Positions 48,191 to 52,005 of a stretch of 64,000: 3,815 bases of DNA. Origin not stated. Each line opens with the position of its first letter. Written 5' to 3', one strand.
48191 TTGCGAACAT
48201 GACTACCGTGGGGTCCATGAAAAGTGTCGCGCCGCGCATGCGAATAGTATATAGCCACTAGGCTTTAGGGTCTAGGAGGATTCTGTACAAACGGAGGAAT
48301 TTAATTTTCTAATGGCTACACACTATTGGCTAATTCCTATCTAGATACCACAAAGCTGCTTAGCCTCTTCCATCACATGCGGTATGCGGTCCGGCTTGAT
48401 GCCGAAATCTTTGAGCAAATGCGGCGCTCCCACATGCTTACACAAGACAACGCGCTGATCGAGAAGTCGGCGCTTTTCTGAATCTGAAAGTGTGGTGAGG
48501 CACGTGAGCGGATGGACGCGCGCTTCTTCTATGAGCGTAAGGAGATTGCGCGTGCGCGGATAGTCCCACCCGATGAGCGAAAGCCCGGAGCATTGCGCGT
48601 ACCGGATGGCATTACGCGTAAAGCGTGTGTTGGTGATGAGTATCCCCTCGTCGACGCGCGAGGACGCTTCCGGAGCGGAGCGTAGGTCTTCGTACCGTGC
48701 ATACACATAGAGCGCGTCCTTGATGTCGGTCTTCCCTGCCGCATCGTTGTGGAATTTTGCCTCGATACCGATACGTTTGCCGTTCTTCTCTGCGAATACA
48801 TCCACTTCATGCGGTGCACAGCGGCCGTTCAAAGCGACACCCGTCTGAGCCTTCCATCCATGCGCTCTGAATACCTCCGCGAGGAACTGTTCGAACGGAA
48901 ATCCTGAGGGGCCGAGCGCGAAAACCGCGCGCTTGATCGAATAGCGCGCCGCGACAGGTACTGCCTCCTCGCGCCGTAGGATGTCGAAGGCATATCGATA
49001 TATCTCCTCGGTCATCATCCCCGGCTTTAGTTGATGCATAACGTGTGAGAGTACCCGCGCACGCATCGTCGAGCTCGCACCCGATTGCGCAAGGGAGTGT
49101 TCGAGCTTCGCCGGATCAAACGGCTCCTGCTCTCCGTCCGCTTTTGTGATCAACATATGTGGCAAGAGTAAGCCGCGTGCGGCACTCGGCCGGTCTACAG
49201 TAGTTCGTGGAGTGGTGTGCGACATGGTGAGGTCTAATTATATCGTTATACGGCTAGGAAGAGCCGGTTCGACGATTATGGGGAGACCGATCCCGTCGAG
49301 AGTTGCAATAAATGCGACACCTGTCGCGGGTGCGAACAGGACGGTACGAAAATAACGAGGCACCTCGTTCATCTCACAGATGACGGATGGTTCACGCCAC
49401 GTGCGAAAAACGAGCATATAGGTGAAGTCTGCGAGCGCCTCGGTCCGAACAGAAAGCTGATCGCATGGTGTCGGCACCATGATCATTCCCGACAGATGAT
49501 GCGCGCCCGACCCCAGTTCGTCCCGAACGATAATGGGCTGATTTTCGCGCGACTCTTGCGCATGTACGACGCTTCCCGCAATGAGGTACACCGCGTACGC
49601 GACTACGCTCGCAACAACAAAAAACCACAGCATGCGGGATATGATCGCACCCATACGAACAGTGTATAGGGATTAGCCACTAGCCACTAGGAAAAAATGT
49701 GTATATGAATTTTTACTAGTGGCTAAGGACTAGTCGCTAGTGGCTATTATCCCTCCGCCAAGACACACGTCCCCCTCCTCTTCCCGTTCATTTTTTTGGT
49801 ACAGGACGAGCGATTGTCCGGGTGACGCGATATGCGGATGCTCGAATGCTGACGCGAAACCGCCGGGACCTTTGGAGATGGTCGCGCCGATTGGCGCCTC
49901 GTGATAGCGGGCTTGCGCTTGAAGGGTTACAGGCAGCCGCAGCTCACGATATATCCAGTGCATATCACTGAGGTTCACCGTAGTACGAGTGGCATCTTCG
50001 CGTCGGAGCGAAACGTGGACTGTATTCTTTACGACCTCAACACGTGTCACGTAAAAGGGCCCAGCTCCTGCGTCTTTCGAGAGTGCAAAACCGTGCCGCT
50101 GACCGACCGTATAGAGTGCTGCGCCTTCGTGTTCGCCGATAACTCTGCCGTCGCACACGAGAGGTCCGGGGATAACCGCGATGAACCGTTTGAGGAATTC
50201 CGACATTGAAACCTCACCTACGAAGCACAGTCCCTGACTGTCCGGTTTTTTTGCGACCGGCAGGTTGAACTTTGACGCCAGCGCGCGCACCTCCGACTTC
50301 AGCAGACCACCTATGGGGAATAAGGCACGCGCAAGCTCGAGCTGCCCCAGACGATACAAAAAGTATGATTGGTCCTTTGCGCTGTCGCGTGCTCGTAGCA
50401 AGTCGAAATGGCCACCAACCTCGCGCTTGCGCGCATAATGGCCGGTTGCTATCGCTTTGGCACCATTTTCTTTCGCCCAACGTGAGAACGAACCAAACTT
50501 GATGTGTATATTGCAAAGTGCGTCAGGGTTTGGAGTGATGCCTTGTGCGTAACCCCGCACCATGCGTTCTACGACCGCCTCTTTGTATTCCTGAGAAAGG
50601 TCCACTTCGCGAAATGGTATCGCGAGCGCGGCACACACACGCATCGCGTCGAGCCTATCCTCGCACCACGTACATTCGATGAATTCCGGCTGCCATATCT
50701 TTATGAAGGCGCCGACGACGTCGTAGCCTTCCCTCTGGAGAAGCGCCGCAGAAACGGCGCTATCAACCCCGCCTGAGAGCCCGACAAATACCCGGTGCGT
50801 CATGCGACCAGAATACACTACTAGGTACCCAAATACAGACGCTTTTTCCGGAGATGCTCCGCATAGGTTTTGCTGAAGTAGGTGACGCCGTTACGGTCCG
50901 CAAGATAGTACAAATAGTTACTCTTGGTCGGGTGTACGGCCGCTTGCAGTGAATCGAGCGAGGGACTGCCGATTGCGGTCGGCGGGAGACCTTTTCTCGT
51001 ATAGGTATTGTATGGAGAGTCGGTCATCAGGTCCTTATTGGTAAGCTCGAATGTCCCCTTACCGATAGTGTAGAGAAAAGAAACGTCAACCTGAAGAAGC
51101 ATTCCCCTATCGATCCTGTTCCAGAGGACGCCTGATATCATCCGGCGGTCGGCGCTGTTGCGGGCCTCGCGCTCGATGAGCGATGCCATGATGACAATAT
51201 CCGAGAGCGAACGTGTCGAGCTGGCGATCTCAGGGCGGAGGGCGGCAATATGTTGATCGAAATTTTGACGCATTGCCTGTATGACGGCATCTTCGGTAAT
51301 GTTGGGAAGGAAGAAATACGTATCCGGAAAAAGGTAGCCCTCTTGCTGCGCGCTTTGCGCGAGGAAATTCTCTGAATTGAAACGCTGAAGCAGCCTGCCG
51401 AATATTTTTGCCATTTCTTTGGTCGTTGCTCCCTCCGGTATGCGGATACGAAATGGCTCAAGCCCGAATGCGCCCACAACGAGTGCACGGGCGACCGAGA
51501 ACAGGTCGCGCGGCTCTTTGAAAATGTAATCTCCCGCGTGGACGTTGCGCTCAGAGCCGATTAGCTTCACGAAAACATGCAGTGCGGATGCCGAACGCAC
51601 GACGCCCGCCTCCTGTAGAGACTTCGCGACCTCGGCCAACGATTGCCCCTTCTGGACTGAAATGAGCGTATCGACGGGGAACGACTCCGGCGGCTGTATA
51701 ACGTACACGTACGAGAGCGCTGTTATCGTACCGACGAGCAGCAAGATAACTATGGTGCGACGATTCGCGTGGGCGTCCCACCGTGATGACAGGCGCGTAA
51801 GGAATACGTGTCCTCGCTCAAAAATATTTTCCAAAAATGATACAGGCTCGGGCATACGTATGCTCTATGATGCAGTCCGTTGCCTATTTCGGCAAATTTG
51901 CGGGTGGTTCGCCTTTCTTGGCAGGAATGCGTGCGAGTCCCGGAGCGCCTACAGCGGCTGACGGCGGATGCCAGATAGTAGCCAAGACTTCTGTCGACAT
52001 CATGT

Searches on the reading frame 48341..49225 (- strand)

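Call 78: search_protein_families(library=pfam, proteins=[window:48341-49225:-], max_evalue=0.00001)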
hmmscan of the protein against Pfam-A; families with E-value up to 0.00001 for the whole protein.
window:48341-49225:- (294 aa): 2 families
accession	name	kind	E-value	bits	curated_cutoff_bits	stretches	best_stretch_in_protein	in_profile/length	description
PF04471.18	Mrr_cat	-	7.6e-11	42.6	21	1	108-218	6-106/115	Restriction endonuclease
PF03477.21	ATP-cone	-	4.9e-07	30.6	25.8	1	24-99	1-83/88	ATP cone domain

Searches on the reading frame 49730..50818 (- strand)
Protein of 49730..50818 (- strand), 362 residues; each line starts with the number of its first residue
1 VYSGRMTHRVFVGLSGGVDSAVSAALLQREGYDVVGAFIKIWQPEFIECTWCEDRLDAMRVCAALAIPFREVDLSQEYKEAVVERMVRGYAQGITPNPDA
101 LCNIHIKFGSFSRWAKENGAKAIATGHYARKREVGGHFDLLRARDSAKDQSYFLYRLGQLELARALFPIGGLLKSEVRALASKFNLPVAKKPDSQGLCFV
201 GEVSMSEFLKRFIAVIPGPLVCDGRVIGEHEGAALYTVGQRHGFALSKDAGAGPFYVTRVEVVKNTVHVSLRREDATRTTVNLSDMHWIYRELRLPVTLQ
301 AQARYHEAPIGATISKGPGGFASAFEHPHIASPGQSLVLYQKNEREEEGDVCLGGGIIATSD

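Call 78: search_protein_families(library=pfam, proteins=[window:49730-50818:-], max_evalue=0.00001)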
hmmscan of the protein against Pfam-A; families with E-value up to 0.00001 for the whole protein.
window:49730-50818:- (362 aa): 4 families
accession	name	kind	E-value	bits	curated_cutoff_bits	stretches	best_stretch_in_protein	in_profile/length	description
PF03054.22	tRNA_Me_trans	-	1.5e-70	237.5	20.6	1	9-201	2-201/202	tRNA methyl transferase HUP domain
PF20259.3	tRNA_Me_trans_M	-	1.2e-15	57.2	27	1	207-270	2-65/66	tRNA methyl transferase PRC-barrel domain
PF20258.4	tRNA_Me_trans_C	-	9.4e-10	39.1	20.6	1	280-358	3-77/77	Aminomethyltransferase beta-barrel domain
PF02540.23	NAD_synthase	-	2.6e-08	33.8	21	0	8-79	19-86/242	NAD synthase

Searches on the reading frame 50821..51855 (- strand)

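Call 78: search_protein_families(library=pfam, proteins=[window:50821-51855:-], max_evalue=0.00001)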
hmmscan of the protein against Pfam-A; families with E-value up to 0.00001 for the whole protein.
window:50821-51855:- (344 aa): 1 family
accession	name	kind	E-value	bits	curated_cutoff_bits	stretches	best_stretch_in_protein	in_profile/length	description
PF02618.21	YceG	-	1.9e-75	254.3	32.4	1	65-338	1-273/275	YceG-like family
